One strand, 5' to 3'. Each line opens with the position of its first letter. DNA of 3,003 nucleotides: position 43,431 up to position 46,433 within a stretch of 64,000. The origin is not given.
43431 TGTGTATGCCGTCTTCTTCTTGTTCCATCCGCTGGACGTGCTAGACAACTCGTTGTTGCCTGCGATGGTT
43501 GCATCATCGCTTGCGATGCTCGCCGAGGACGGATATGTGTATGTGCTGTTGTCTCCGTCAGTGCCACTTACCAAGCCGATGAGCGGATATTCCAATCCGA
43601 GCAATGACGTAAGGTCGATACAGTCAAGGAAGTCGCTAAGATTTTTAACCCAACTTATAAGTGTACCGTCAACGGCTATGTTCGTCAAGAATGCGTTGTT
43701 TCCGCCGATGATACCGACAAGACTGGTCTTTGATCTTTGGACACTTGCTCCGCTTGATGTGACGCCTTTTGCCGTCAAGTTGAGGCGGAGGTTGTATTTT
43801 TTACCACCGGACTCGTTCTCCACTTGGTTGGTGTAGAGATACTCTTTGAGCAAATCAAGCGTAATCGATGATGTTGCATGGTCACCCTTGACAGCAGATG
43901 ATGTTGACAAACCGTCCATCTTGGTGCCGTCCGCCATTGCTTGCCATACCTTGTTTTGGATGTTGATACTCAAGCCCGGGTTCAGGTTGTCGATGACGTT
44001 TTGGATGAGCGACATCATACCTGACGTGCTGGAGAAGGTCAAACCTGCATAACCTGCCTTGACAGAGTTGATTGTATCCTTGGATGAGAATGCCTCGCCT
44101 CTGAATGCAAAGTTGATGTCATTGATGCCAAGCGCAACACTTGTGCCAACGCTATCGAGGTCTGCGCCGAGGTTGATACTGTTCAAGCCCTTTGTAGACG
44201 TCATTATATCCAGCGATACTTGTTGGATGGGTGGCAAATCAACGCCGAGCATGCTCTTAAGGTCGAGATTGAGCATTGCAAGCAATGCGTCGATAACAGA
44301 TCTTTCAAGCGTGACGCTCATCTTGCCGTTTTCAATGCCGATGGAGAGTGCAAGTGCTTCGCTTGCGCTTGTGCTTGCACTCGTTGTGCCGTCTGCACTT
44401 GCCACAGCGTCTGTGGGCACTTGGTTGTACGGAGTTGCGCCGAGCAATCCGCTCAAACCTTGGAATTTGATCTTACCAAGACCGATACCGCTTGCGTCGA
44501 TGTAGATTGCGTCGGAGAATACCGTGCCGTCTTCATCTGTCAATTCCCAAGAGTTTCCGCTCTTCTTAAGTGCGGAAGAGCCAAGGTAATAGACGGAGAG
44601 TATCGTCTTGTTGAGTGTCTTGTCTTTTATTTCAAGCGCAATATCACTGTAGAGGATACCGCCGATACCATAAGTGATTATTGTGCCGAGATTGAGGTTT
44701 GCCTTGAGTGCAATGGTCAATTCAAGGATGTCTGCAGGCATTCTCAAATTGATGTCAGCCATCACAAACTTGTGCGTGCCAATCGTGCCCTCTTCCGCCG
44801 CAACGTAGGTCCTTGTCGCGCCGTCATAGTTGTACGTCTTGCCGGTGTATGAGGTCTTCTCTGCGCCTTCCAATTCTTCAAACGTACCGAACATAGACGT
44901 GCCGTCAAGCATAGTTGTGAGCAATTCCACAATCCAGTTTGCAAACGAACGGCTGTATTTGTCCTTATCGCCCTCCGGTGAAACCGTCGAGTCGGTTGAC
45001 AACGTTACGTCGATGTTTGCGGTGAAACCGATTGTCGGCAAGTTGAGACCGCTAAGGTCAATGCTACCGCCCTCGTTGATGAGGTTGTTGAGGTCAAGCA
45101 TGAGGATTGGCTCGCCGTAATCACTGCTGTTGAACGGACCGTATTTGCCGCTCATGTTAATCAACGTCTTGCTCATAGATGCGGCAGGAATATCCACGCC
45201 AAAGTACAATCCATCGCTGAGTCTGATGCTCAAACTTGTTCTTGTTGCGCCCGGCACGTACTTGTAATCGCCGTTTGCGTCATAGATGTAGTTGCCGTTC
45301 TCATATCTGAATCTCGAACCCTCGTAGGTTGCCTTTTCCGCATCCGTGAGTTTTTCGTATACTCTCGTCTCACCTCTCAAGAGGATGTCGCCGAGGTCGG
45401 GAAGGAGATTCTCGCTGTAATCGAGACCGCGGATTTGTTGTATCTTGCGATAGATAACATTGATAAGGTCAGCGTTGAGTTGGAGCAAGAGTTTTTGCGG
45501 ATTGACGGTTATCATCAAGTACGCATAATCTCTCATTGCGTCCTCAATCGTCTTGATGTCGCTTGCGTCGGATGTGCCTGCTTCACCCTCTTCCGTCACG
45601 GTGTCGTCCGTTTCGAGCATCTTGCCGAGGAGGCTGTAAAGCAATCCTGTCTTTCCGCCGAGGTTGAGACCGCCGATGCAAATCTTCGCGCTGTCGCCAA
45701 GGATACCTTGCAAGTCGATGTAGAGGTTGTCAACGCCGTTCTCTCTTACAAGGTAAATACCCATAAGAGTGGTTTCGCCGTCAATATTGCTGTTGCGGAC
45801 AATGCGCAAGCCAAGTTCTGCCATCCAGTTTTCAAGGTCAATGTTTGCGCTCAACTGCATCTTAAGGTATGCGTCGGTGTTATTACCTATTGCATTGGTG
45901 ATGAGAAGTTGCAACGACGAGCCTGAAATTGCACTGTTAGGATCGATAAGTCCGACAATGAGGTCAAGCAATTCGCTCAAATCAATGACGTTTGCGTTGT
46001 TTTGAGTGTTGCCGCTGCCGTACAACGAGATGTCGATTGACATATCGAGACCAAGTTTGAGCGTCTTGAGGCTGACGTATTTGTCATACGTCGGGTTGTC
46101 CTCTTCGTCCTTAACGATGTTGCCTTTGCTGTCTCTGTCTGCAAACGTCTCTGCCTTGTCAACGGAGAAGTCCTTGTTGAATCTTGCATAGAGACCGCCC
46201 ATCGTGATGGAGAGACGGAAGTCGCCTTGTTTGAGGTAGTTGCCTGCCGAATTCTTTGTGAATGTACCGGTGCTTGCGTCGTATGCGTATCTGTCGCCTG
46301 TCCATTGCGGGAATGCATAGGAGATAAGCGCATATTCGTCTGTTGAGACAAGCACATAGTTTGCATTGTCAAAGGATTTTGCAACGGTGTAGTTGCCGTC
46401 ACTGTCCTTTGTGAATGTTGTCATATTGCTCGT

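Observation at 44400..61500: About 14 highly divergent 300-720-aa modules share a fixed order: aromatic/Gly beta-signature, LY(I/L)D(A/L)S turn, acidic D/A linker, then an amphipathic segment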

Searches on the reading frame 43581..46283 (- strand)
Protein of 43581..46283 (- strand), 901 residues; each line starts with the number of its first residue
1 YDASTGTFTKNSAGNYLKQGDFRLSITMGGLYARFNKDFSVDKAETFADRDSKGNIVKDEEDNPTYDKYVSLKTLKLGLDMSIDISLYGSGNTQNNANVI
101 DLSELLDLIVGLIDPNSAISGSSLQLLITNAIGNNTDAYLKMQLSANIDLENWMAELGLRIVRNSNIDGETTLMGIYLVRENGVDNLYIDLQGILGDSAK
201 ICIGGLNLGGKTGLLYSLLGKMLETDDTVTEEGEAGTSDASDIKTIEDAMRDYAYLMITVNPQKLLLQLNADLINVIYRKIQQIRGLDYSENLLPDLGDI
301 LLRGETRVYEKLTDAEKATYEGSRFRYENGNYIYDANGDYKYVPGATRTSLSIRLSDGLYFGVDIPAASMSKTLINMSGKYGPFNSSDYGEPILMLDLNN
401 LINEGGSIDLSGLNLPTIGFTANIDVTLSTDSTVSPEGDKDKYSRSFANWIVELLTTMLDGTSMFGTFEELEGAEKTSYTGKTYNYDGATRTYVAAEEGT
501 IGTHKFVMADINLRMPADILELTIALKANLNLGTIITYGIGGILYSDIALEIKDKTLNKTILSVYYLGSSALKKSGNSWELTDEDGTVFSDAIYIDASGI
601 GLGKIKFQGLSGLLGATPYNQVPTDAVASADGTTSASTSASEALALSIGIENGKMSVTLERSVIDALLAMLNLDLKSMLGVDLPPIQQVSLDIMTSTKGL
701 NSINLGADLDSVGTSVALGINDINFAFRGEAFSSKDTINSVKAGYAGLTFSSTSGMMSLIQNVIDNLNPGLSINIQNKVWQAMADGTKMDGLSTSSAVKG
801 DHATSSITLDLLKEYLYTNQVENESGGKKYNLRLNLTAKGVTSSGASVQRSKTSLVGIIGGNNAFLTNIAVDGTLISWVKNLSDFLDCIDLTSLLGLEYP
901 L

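Call 40: find_related_loci(query=A4, collection=genome_contigs, flank=3000)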
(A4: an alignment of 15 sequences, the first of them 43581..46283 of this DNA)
Query A4 (901 aa) in genome_contigs; peptide patterns used: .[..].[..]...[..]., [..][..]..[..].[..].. (x = any residue, [..] = any of these).
106 stretches matched a pattern; 63 encode a relative of the query (tblastn E <= 1e-3); 63 distinct loci.
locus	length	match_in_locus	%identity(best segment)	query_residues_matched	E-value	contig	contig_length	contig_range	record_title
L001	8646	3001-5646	57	1-896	0e+0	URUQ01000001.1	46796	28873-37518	uncultured Clostridiales bacterium isolate UMGS1366 genome assembly, contig: NODE_59_length_46796_cov_7.047025, whole ge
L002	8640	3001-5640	56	1-896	0e+0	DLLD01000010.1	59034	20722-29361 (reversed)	MAG TPA_asm: Christensenella sp. UBA7571 UBA7571_contig_1413, whole genome shotgun sequence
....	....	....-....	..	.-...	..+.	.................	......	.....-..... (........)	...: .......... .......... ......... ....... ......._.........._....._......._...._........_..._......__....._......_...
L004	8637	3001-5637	56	1-896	0e+0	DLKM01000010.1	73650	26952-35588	MAG TPA_asm: Christensenella sp. UBA7588 UBA7588_contig_79, whole genome shotgun sequence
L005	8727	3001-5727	48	1-901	0e+0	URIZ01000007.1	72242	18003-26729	uncultured Clostridiales bacterium isolate UMGS1043 genome assembly, contig: NODE_230_length_72242_cov_33.704504, whole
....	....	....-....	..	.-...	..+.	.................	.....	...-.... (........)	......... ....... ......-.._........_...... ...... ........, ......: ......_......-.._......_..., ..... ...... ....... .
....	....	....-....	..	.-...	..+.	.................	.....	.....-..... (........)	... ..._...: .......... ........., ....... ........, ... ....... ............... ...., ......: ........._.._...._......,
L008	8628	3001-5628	46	1-901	0e+0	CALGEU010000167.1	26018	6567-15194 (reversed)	MAG TPA_asm: uncultured Clostridia bacterium isolate SRR1747033_bin.3_CONCOCT_v1.1_MAG genome assembly, contig: ERZ80825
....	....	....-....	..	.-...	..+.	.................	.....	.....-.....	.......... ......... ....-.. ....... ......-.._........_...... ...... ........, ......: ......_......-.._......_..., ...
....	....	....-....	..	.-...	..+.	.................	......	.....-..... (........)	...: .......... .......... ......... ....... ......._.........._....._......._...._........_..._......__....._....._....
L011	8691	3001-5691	42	1-896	0e+0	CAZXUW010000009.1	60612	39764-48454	MAG TPA_asm: uncultured Bacteroides sp. isolate SRP350583_co1_154 genome assembly, contig: NODE_665_length_60612_cov_406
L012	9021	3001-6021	43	1-896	0e+0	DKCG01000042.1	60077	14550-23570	MAG TPA_asm: Christensenella sp. UBA6880 UBA6880_contig_343, whole genome shotgun sequence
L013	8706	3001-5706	45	1-901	0e+0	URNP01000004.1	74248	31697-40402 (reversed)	uncultured Clostridiales bacterium isolate UMGS1170 genome assembly, contig: NODE_76_length_74248_cov_10.025838, whole g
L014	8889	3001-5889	41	1-901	0e+0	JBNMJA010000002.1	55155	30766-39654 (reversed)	MAG: Bacillota bacterium isolate CM_BacCAG2167.82 k141_393548_length_55155_cov_13.1117, whole genome shotgun sequence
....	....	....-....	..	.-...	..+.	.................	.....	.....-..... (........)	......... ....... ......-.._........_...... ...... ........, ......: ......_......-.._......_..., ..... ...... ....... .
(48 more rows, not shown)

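Call 52: predict_structure(alignment_id=A4)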
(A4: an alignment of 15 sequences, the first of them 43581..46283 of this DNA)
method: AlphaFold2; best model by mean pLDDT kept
length: 901 residues; sequences in the alignment: 15
mean_pLDDT: 56.2   pTM: 0.44
mean pLDDT of the five models: 56.2, 55.7, 50.1, 48.3, 46.1
residues with pLDDT >= 90: 0; 70-90: 187; 50-70: 423; < 50: 291
segments of 3 or more residues with pLDDT < 50: 1-3, 5-41, 89-98, 117-120, 129-135, 225-264, 326-332, 610-643, 678-680, 746-807, 815-830, 840-844, 846-850, 860-901
pLDDT, mean of each block of 10 residues (from residue 1): 40 27 21 29 59 74 62 62 60 47 59 51 54 53 74 77 66 81 80 71 75 63 44 32 35 28 48 63 64 56 56 62 49 57 56 57 60 65 66 70 57 63 75 64 67 60 65 72 76 73 72 59 78 61 71 72 75 58 57 67 58 37 25 28 52 63 59 49 63 65 74 72 68 69 49 35 39 38 34 35 44 47 42 52 46 51 47 43 43 35 27
secondary structure, 60 per line:
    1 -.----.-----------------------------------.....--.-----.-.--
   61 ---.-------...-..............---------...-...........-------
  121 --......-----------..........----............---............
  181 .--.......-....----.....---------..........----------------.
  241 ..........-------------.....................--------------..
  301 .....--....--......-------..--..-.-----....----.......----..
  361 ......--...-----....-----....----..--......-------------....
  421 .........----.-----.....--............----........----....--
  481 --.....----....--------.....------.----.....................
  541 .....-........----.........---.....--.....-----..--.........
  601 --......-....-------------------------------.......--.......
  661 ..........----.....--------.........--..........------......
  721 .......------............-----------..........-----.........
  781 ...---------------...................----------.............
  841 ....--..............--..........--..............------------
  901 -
elements in order (helices of 4 or more, strands of 3 or more residues): H43-47 E76-89 E99-101 H103-113 E123-128 E140-149 E154-165 E169-181 E184-190 H192-195 E200-204 H214-223 H240-250 E264-270 H271-284 E299-305 E308-311 H314-319 E340-343 E348-354 E359-366 E369-371 H377-380 H386-389 H398-403 E417-429 H440-444 H447-458 E466-470 H475-478 E483-487 E492-495 E504-508 E520-531 H532-545 E547-554 E559-567 E571-575 E578-582 E592-597 E603-608 H610-613 E645-651 E654-660 H661-670 H675-679 E688-696 E699-708 E715-727 H734-745 H757-766 E772-783 E799-817 E828-844 E847-860 E863-872 H875-888

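Call 54: fold_search(model_id=the predicted structure, library=pdb)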
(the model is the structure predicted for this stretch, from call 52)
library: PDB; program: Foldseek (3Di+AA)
matches with E <= 10: 518; with E <= 0.001: 4
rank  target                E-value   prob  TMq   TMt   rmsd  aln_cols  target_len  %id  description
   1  9nhq_B                3.5e-04  0.44  0.08  0.11  29.1       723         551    6  The cryo-EM structure of NmTbpA and NmTbpB in a complex (released 2026-03-04)
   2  4o49                  3.9e-04  0.35  0.07  0.11  28.9       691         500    9  Crystal structure of the vaccine antigen Transferrin Binding Protein B (TbpB) mutant Tyr-174-Ala from Actinobacillus ple (released 2015-01-14)
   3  9dc4_B                4.4e-04  0.30  0.07  0.10  28.6       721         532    6  Transferrin Binding Protein A in complex with transferrin binding protein B, transferrin and globular domain of TonB (released 2026-03-04)
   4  4o3y                  1.0e-03  0.25  0.07  0.10  28.0       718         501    8  Crystal structure of the vaccine antigen Transferrin Binding Protein B (TbpB) mutant Arg-179-Glu from Actinobacillus ple (released 2015-01-14)
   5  4o3z                  1.1e-03  0.28  0.07  0.10  27.8       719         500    8  Crystal structure of the vaccine antigen Transferrin Binding Protein B (TbpB) mutant Tyr-95-Ala from Actinobacillus pleu (released 2015-01-14)
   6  3pqs                  1.1e-03  0.21  0.07  0.10  28.0       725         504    8  The crystal structures of porcine pathogen ApH87_TbpB (released 2011-02-02)
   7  3ve2_A                6.2e-03  0.16  0.07  0.11  27.5       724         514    6  The 2.1 angstrom crystal structure of Transferrin binding protein B (TbpB) from serogroup B M982 Neisseria meningitidi (released 2012-02-22)
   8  4o4u_D                7.6e-03  0.09  0.05  0.08  34.0       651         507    9  Crystal structure of the vaccine antigen Transferrin Binding Protein B (TbpB) mutant Trp-176-Ala from Haemophilus para (released 2015-01-14)
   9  4m4d_A                8.4e-03  0.14  0.08  0.13  30.9       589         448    9  Crystal structure of lipopolysaccharide binding protein (released 2013-10-30)
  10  9fzn_B                8.9e-03  0.12  0.07  0.12  25.6       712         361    7  25-phosphosteroid lyase (25-PSL) (released 2026-01-14)
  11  4m4d_B                9.3e-03  0.16  0.08  0.13  29.8       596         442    9  Crystal structure of lipopolysaccharide binding protein (released 2013-10-30)
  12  3v8u_A                9.3e-03  0.15  0.08  0.10  29.1       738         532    6  The crystal structure of transferrin binding protein B (TbpB) from Neisseria meningitidis serogroup B (released 2012-02-15)
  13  5ryb                  1.0e-02  0.08  0.04  0.07  30.6       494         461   11  INPP5D PanDDA analysis group deposition -- Crystal Structure of the phosphatase and C2 domains of SHIP1 in complex with  (released 2020-11-11)
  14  4o4x_B                1.1e-02  0.14  0.07  0.10  29.6       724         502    8  Crystal structure of the vaccine antigen Transferrin Binding Protein B (TbpB) double mutant Tyr-167-Ala and Trp-176-Al (released 2015-01-14)
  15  3ve1_A                1.1e-02  0.13  0.06  0.10  29.6       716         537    7  The 2.9 angstrom crystal structure of Transferrin binding protein B (TbpB) from serogroup B M982 Neisseria meningitidi (released 2012-02-22)
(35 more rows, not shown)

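Call 55: find_homologous_proteins(query=A4, max_evalue=0.00001)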
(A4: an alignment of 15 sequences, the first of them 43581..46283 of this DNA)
Query A4 (15 sequences) (901 aa, profile of the alignment): 4 proteins with E <= 0.00001 among 8000 candidates.
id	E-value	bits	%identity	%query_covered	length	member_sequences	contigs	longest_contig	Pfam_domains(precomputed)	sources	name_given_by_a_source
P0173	3.4e-280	950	37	98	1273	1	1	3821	-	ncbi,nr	ncbi:MAG: hypothetical protein K2J16_02420, partial [Clostridia bacterium]|nr:hypothetical protein [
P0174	6.8e-103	364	45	39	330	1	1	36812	-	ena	-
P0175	2.0e-75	273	45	38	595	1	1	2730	-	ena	-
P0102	1.2e-63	234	61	26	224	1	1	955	-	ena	-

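Call 77: search_solved_structures(query=A4, max_evalue=1)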
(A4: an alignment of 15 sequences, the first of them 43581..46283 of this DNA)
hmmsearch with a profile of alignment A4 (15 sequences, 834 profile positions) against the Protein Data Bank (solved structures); distinct sequences matched with E-value up to 1: 1.
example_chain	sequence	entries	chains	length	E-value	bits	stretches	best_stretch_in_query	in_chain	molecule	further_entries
2wl8_A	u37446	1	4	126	0.93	11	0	695-779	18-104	PEROXISOMAL BIOGENESIS FACTOR 19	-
